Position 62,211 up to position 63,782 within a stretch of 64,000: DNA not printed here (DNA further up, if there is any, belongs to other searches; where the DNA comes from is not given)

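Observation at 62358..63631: Prepilin fused to an LVIVD-repeat beta-propeller: candidate pilus-tip adhesin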

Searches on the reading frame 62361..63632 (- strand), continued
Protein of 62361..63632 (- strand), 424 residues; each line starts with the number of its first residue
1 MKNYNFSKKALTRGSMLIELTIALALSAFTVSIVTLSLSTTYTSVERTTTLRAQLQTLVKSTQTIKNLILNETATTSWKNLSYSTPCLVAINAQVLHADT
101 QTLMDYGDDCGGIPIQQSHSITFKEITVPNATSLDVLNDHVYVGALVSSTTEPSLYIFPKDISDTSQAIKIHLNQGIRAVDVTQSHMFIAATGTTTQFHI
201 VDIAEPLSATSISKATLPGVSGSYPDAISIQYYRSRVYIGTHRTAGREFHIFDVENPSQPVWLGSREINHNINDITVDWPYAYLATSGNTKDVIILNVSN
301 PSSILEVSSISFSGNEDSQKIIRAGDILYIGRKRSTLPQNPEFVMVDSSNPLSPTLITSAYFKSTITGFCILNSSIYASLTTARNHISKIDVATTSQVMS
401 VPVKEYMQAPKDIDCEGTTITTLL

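Call 24: search_protein_families(library=ncbifam, proteins=[L001:7856-8962:+, L001:8962-10008:+, L001:11271-11606:+, L001:11596-11862:+, L001:11946-12398:+, L003:9682-10014:+, L003:11305-11631:+, L003:11631-12014:+, L003:12101-12556:+], max_evalue=0.01)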
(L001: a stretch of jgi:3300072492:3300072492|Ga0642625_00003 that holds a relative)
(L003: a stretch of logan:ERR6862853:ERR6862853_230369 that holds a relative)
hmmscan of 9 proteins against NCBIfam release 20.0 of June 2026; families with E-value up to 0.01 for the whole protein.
L001:7856-8962:+ (369 aa): 29 families (the best 25 are shown)
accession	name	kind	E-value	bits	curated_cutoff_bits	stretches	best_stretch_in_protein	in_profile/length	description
TIGR02533.1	type_II_gspE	equivalog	1.9e-122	409.4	630.25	1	13-364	108-482/486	type II secretion system ATPase GspE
TIGR02538.1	type_IV_pilB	equivalog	2.6e-114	382.9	675.65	2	12-294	179-461/564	type IV-A pilus assembly ATPase PilB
NF007755.0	PRK10436.1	equivalog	2.6e-103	346.2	617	2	6-295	77-365/465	type II secretion system protein GspE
NF053534.1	T4PilAsmATPsTfpB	equivalog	7e-101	338.4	850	2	12-295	199-482/584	type IV pilus assembly ATPase TfpB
NF041000.1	ATPase_ComGA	equivalog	6.7e-76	254.8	300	1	20-286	2-266/267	competence type IV pilus ATPase ComGA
TIGR01420.1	pilT_fam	subfamily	5.9e-51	173.7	319.1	1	18-347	2-317/343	PilT/PilU family type 4a pilus ATPase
TIGR02525.1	plasmid_TraJ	equivalog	4.5e-25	88.4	368.3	1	145-285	144-298/372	plasmid transfer ATPase TraJ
TIGR02524.1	dot_icm_DotB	equivalog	4e-22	78.9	463.3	1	145-360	129-346/358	Dot/Icm type IV secretion system ATPase DotB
NF058587.1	archaellum_moto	equivalog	4.6e-20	71.8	550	1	152-286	277-418/527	archaellum flagellar ATPase motor FlaI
TIGR02788.1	VirB11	equivalog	7.9e-17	61.2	249.95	1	142-277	137-276/308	P-type DNA transfer ATPase VirB11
TIGR03819.1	heli_sec_ATPase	hypoth_equivalog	1.6e-14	53.9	373.15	1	67-276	100-311/340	TadA family conjugal transfer-associated ATPase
TIGR02782.1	TrbB_P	equivalog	4.5e-14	52.4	304.55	1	141-266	128-256/303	P-type conjugative transfer ATPase TrbB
NF010469.0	PRK13894.1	subfamily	2.8e-12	46.6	508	1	141-263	141-265/320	conjugal transfer ATPase TrbB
NF010425.0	PRK13851.1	equivalog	6.8e-12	44.9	461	1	146-269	159-287/344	type IV secretion system protein VirB11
NF010407.0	PRK13833.1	subfamily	7.3e-11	42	499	1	143-267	138-264/323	conjugal transfer protein TrbB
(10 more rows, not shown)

L001:8962-10008:+ (349 aa): 6 families
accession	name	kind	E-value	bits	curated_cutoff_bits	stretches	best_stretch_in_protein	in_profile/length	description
TIGR02120.1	GspF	equivalog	2e-64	218.3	424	1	6-348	59-401/401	type II secretion system inner membrane protein GspF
NF052606.1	T4PiliAsmPilCMyx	equivalog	3.8e-50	171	700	1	9-349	79-419/419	type IV pilus assembly protein PilC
NF007861.0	PRK10573.1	equivalog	5.5e-50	170.6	401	1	12-346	61-396/401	protein transport protein HofC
NF052607.1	T4PiliAsmPilCThrm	equivalog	4e-48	164.5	700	1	9-346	65-402/406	type IV pilus assembly protein PilC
NF047826.1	T3SSXpsF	equivalog_domain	3e-37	128.4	650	1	6-347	62-403/405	type II secretion system protein XpsF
NF041012.2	T4P_ComGB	equivalog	1.2e-34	120.2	240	1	11-344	2-330/332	competence type IV pilus assembly protein ComGB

L001:11271-11606:+ (112 aa): 3 families
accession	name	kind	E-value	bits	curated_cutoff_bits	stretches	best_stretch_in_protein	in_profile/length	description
NF041002.1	pilin_ComGF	equivalog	0.0027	17.9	80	1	2-64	1-61/139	competence type IV pilus minor pilin ComGF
TIGR02532.1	IV_pilin_GFxxxE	domain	0.0061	16.4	16.3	0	2-22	1-21/24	prepilin-type N-terminal cleavage/methylation domain-containing protein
NF007848.0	PRK10557.1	equivalog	0.0065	15.8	120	1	2-47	10-55/192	prepilin peptidase-dependent protein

L001:11596-11862:+ (89 aa): 0 families

L001:11946-12398:+ (151 aa): 13 families
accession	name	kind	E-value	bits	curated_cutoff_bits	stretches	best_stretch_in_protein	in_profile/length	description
TIGR01708.2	typeII_sec_gspH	equivalog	4.9e-08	33.1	80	1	11-56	3-49/169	type II secretion system minor pseudopilin GspH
TIGR02532.1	IV_pilin_GFxxxE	domain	5.6e-07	29.1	16.3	1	11-32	3-24/24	prepilin-type N-terminal cleavage/methylation domain-containing protein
TIGR01710.1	typeII_sec_gspG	equivalog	1.4e-06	28.4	88.85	1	11-108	2-94/134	type II secretion system major pseudopilin GspG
NF007862.0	PRK10574.1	equivalog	2e-06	28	138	1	11-77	6-70/145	prepilin peptidase-dependent pilin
NF041013.1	T4P_ComGE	equivalog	3.4e-05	23.9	49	1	11-48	5-42/83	competence type IV pilus minor pilin ComGE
TIGR02596.1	TIGR02596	subfamily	5.5e-05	23.3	70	1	12-53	1-43/196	Verru_Chthon cassette protein D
NF041775.1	typeIV_PilA_Myxo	equivalog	6e-05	23.1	400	1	4-59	5-58/214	type IV pilin protein PilA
NF040999.1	pilin_ComGC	equivalog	0.00067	19.8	75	1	11-37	3-29/84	competence type IV pilus major pilin ComGC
NF007800.0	PRK10506.1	equivalog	0.001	18.9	158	1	10-55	9-48/163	prepilin peptidase-dependent protein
TIGR01707.1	gspI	equivalog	0.0012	19.3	44.35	1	11-43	1-33/101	type II secretion system minor pseudopilin GspI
NF040982.1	ComGD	equivalog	0.003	18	70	1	11-49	3-42/139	competence type IV pilus minor pilin ComGD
TIGR01711.1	gspJ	equivalog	0.0032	17.3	64.85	1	11-57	2-50/192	type II secretion system minor pseudopilin GspJ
TIGR02599.1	TIGR02599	subfamily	0.0062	15.8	256.5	1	11-48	1-41/361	Verru_Chthon cassette protein C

L003:9682-10014:+ (111 aa): 8 families
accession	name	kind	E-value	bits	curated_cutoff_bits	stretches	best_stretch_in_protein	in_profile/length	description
TIGR02532.1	IV_pilin_GFxxxE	domain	3.2e-06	26.7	16.3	1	10-29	2-21/24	prepilin-type N-terminal cleavage/methylation domain-containing protein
NF041002.1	pilin_ComGF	equivalog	0.00031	21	80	1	10-41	2-33/139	competence type IV pilus minor pilin ComGF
NF040982.1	ComGD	equivalog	0.002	18.5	70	1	10-43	2-35/139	competence type IV pilus minor pilin ComGD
TIGR01707.1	gspI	equivalog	0.0021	18.5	44.35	1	11-30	1-20/101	type II secretion system minor pseudopilin GspI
TIGR01708.2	typeII_sec_gspH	equivalog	0.0038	17.2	80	1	10-31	2-25/169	type II secretion system minor pseudopilin GspH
NF007660.0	PRK10332.1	equivalog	0.004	17.6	86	1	6-45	5-44/107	prepilin-type N-terminal cleavage/methylation domain-containing protein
NF041013.1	T4P_ComGE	equivalog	0.004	17.2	49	1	9-41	3-35/83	competence type IV pilus minor pilin ComGE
NF007800.0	PRK10506.1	equivalog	0.0041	17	158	1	6-29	5-28/163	prepilin peptidase-dependent protein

L003:11305-11631:+ (109 aa): 0 families

L003:11631-12014:+ (128 aa): 0 families

L003:12101-12556:+ (152 aa): 14 families
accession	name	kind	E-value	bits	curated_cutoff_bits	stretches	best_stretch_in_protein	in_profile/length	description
TIGR02532.1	IV_pilin_GFxxxE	domain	1.6e-08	34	16.3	1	8-31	1-24/24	prepilin-type N-terminal cleavage/methylation domain-containing protein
TIGR01708.2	typeII_sec_gspH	equivalog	8.2e-08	32.4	80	1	9-43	2-36/169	type II secretion system minor pseudopilin GspH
NF007862.0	PRK10574.1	equivalog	1.1e-06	28.9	138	1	7-35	3-31/145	prepilin peptidase-dependent pilin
TIGR01710.1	typeII_sec_gspG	equivalog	1.5e-06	28.3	88.85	1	9-79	1-68/134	type II secretion system major pseudopilin GspG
NF041013.1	T4P_ComGE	equivalog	5e-06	26.5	49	1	8-47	3-42/83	competence type IV pilus minor pilin ComGE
NF041775.1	typeIV_PilA_Myxo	equivalog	2.7e-05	24.2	400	1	8-51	10-51/214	type IV pilin protein PilA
NF007800.0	PRK10506.1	equivalog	6.7e-05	22.8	158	1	3-39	3-39/163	prepilin peptidase-dependent protein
TIGR01707.1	gspI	equivalog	0.00015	22.2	44.35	1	10-39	1-30/101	type II secretion system minor pseudopilin GspI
NF040999.1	pilin_ComGC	equivalog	0.00035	20.7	75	1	9-39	2-32/84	competence type IV pilus major pilin ComGC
TIGR02596.1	TIGR02596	subfamily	0.00051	20.2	70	1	11-39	1-29/196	Verru_Chthon cassette protein D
NF040982.1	ComGD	equivalog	0.0011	19.3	70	1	8-38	1-32/139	competence type IV pilus minor pilin ComGD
TIGR01711.1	gspJ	equivalog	0.0018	18.1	64.85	1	9-58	1-52/192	type II secretion system minor pseudopilin GspJ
NF047828.1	T3SSXpsI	equivalog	0.0031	17.6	150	1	8-58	1-53/132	type II secretion system protein XpsI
TIGR02599.1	TIGR02599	subfamily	0.0076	15.5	256.5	1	10-46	1-40/361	Verru_Chthon cassette protein C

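Call 28: search_solved_structures(query=A1, max_evalue=1, show_alignments=2)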
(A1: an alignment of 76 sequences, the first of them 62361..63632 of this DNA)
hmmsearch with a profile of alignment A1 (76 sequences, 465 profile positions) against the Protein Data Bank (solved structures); distinct sequences matched with E-value up to 1: 12.
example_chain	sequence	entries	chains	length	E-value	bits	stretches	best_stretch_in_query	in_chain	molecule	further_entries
7tgg_A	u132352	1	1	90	0.0015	20.7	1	5-68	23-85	Geopilin domain 1 protein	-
9egp_A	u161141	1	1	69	0.0023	20.1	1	5-63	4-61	Geopilin domain 1 protein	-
2i3t_A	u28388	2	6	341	0.28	13.2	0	388-456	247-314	Cell cycle arrest protein | CELL CYCLE ARREST PROTEIN BUB3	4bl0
7suk_LW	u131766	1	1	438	0.3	13.1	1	301-346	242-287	U3 small nucleolar RNA-associated protein 7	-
1yfq_A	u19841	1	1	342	0.31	13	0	388-456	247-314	Cell cycle arrest protein BUB3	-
2i3s_A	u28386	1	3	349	0.33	13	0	388-456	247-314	Cell cycle arrest protein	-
1u4c_A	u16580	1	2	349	0.33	12.9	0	388-456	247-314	Cell cycle arrest protein BUB3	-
2m7g_A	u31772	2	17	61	0.4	12.7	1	12-68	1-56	Geopilin domain 1 protein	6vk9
5wlc_LW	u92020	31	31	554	0.51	12.3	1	301-346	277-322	Utp7 | U3 small nucleolar RNA-associated protein 7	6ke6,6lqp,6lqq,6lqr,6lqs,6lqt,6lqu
9scd_D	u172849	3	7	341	0.53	12.3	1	372-462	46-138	Uncharacterized WD repeat-containing protein C824.04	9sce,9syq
8tj2_C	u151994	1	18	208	0.57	12.2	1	12-59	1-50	Type IV major pilin protein PilA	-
7mq8_LW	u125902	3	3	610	0.81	11.7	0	158-251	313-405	WD repeat-containing protein 46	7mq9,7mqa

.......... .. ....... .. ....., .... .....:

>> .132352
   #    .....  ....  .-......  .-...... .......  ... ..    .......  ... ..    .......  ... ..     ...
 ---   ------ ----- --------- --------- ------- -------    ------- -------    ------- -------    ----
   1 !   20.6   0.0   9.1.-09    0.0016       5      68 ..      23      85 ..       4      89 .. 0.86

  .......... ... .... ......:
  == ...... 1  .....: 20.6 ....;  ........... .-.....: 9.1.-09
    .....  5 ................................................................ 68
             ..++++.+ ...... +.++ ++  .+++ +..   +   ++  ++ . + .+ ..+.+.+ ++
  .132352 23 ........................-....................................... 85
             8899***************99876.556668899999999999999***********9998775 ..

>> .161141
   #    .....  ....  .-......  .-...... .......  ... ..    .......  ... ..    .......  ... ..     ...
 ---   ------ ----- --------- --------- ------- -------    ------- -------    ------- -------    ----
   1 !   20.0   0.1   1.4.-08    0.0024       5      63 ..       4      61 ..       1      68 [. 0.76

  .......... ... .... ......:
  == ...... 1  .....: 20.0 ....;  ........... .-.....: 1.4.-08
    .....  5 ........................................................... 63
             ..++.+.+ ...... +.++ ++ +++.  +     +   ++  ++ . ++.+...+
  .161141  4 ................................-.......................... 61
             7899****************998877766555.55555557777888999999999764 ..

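Call 29: search_protein_families(library=pfam, alignment_id=A1, max_evalue=0.01)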
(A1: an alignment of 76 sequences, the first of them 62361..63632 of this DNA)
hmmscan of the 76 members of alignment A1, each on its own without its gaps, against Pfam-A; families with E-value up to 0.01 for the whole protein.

A. member 1, window:62361-63632:- (424 aa): 1 family
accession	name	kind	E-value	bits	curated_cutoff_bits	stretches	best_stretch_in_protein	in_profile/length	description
PF08309.17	LVIVD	-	4e-06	26.5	20.2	0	274-309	6-39/42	LVIVD repeat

B. families by the number of members that match (of 76 scanned): 12 families
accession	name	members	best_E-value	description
PF08309.17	LVIVD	71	2.1e-33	LVIVD repeat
PF09826.15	Beta_propel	42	1.6e-11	Beta propeller domain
PF07963.17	N_methyl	9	3.8e-05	Prokaryotic N-terminal methylation motif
PF24807.1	WD40_CDC20-Fz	5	2.7e-05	CDC20/Fizzy WD40 domain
PF21544.3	PorZ_N_b_propeller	3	0.00052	TSS9, PorZ, N-terminal beta-propeller domain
PF25171.1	Beta-prop_WDR36-Utp21_1st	2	0.00034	WDR36/Utp21 first beta-propeller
PF02028.23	BCCT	1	3e-05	BCCT, betaine/carnitine/choline family transporter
PF24817.1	WD40_WDHD1_1st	1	0.00027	WDHD1 first WD40 domain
PF01030.30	Recep_L_domain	1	0.0017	Receptor L domain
PF23388.1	DUF7099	1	0.0058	Domain of unknown function (DUF7099)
PF04616.20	Glyco_hydro_43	1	0.0061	Glycosyl hydrolases family 43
PF04347.18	FliO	1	0.009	Flagellar biosynthesis protein, FliO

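Call 32: find_related_loci(query=A1, collection=genome_contigs, flank=10000)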
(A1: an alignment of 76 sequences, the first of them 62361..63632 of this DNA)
Query A1 (424 aa) in genome_contigs; peptide patterns used: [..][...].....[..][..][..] (x = any residue, [..] = any of these).
94 stretches matched a pattern; 64 encode a relative of the query (tblastn E <= 1e-3); 64 distinct loci.
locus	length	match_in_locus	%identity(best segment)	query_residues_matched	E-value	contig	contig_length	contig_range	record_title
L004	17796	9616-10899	38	4-423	3e-79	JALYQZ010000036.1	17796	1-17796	MAG: bacterium isolate MDV bin76 SD1454-56_k127_1859656, whole genome shotgun sequence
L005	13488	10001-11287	35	2-420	7e-68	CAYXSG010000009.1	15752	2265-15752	MAG TPA_asm: uncultured Candidatus Saccharibacteria bacterium isolate binchicken_co54_30 genome assembly, contig: NODE_6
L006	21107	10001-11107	37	81-424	2e-65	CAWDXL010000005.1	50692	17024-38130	MAG: Candidatus Parcubacteria bacterium isolate MFD01223.bin.2.9 genome assembly, contig: contig_112830, whole genome sh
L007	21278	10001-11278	33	1-397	1e-63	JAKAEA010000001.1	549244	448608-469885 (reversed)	MAG: bacterium isolate WY1.bin115 NODE_3_length_549244_cov_3.694808, whole genome shotgun sequence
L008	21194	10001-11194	35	1-366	2e-61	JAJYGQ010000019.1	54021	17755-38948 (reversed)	MAG: bacterium isolate DBS1-3.bin146 NODE_912_length_54021_cov_1.7555, whole genome shotgun sequence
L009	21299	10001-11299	34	5-416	5e-61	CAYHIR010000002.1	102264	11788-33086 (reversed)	MAG TPA_asm: uncultured Candidatus Saccharibacteria bacterium isolate ERP119705_co13_437 genome assembly, contig: NODE_2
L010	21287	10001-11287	30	13-423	2e-60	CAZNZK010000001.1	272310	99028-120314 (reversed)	MAG TPA_asm: uncultured Candidatus Saccharibacteria bacterium isolate binchicken_co241_141 genome assembly, contig: NODE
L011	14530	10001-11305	32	10-416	2e-59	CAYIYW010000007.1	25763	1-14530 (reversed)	MAG TPA_asm: uncultured Candidatus Saccharibacteria bacterium isolate ERP119705_co9_37 genome assembly, contig: NODE_186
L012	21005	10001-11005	34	96-420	4e-56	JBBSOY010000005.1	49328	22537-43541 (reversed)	MAG: Candidatus Paceibacteria bacterium isolate LS6_sbin.42 LS6_sbin.42_K_1098465_L_49328_cov_9.8752, whole genome shotg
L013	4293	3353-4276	37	14-317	8e-54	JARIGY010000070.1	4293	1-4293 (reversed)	MAG: Candidatus Taylorbacteria bacterium isolate CullarsAll.DT.32 k141_826923, whole genome shotgun sequence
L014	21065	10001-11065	30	74-420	4e-53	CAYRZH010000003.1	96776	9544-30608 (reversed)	MAG TPA_asm: uncultured Candidatus Saccharibacteria bacterium isolate binchicken_co16_374 genome assembly, contig: NODE_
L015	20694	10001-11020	32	76-416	3e-52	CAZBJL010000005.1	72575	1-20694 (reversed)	MAG TPA_asm: uncultured Candidatus Saccharibacteria bacterium isolate SRP278252_co2_184 genome assembly, contig: NODE_54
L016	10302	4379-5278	36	126-416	9e-51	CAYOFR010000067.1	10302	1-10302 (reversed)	MAG TPA_asm: uncultured Candidatus Saccharibacteria bacterium isolate SRP135725_co2_60 genome assembly, contig: k141_616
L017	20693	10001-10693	40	128-354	4e-49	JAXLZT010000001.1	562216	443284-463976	MAG: Candidatus Paceibacterota bacterium isolate STL-PAT9 C4.155.fa-1, whole genome shotgun sequence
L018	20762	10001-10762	41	128-368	7e-48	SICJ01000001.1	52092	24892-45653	MAG: Candidatus Parcubacteria bacterium isolate Baikal-deep-G202 BACOMB-C2522, whole genome shotgun sequence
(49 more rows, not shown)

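Call 48: search_protein_families(library=ncbifam, alignment_id=A1, max_evalue=0.05)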
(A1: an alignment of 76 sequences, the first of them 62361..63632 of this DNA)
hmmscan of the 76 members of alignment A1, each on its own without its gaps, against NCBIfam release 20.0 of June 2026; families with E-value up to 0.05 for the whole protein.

A. member 1, window:62361-63632:- (424 aa): 1 family
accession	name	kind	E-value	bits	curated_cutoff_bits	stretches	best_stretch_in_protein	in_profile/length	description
TIGR04312.1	choice_anch_B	subfamily_domain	0.0002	20.8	100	1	175-315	79-229/364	choice-of-anchor B family protein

B. families by the number of members that match (of 76 scanned): 20 families
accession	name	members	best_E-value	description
TIGR04312.1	choice_anch_B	50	1.6e-14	choice-of-anchor B family protein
NF041013.1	T4P_ComGE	28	5.1e-06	competence type IV pilus minor pilin ComGE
TIGR02523.1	type_IV_pilV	9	3.4e-07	type IV pilus modification protein PilV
NF047828.1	T3SSXpsI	5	0.0041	type II secretion system protein XpsI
NF033662.1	acid_disulf_rpt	3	7.1e-10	acidic double-disulfide repeat-containing protein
TIGR01707.1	gspI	3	0.00017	type II secretion system minor pseudopilin GspI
TIGR00417.1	speE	3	0.0097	spermidine synthase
NF038117.1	choice_anch_I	2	0.00018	choice-of-anchor I family protein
NF048007.1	MmpL3Stblzr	2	0.00037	MmpL3/TtfA transport complex stabilizer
TIGR02532.1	IV_pilin_GFxxxE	2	0.0014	prepilin-type N-terminal cleavage/methylation domain-containing protein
NF052453.1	MthilOxMtoX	2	0.0029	methanethiol oxidase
NF002010.0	PRK00811.1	2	0.013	polyamine aminopropyltransferase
TIGR02658.1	TTQ_MADH_Hv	2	0.027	methylamine dehydrogenase (amicyanin) large subunit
NF007660.0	PRK10332.1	1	0.012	prepilin-type N-terminal cleavage/methylation domain-containing protein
TIGR01708.2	typeII_sec_gspH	1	0.012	type II secretion system minor pseudopilin GspH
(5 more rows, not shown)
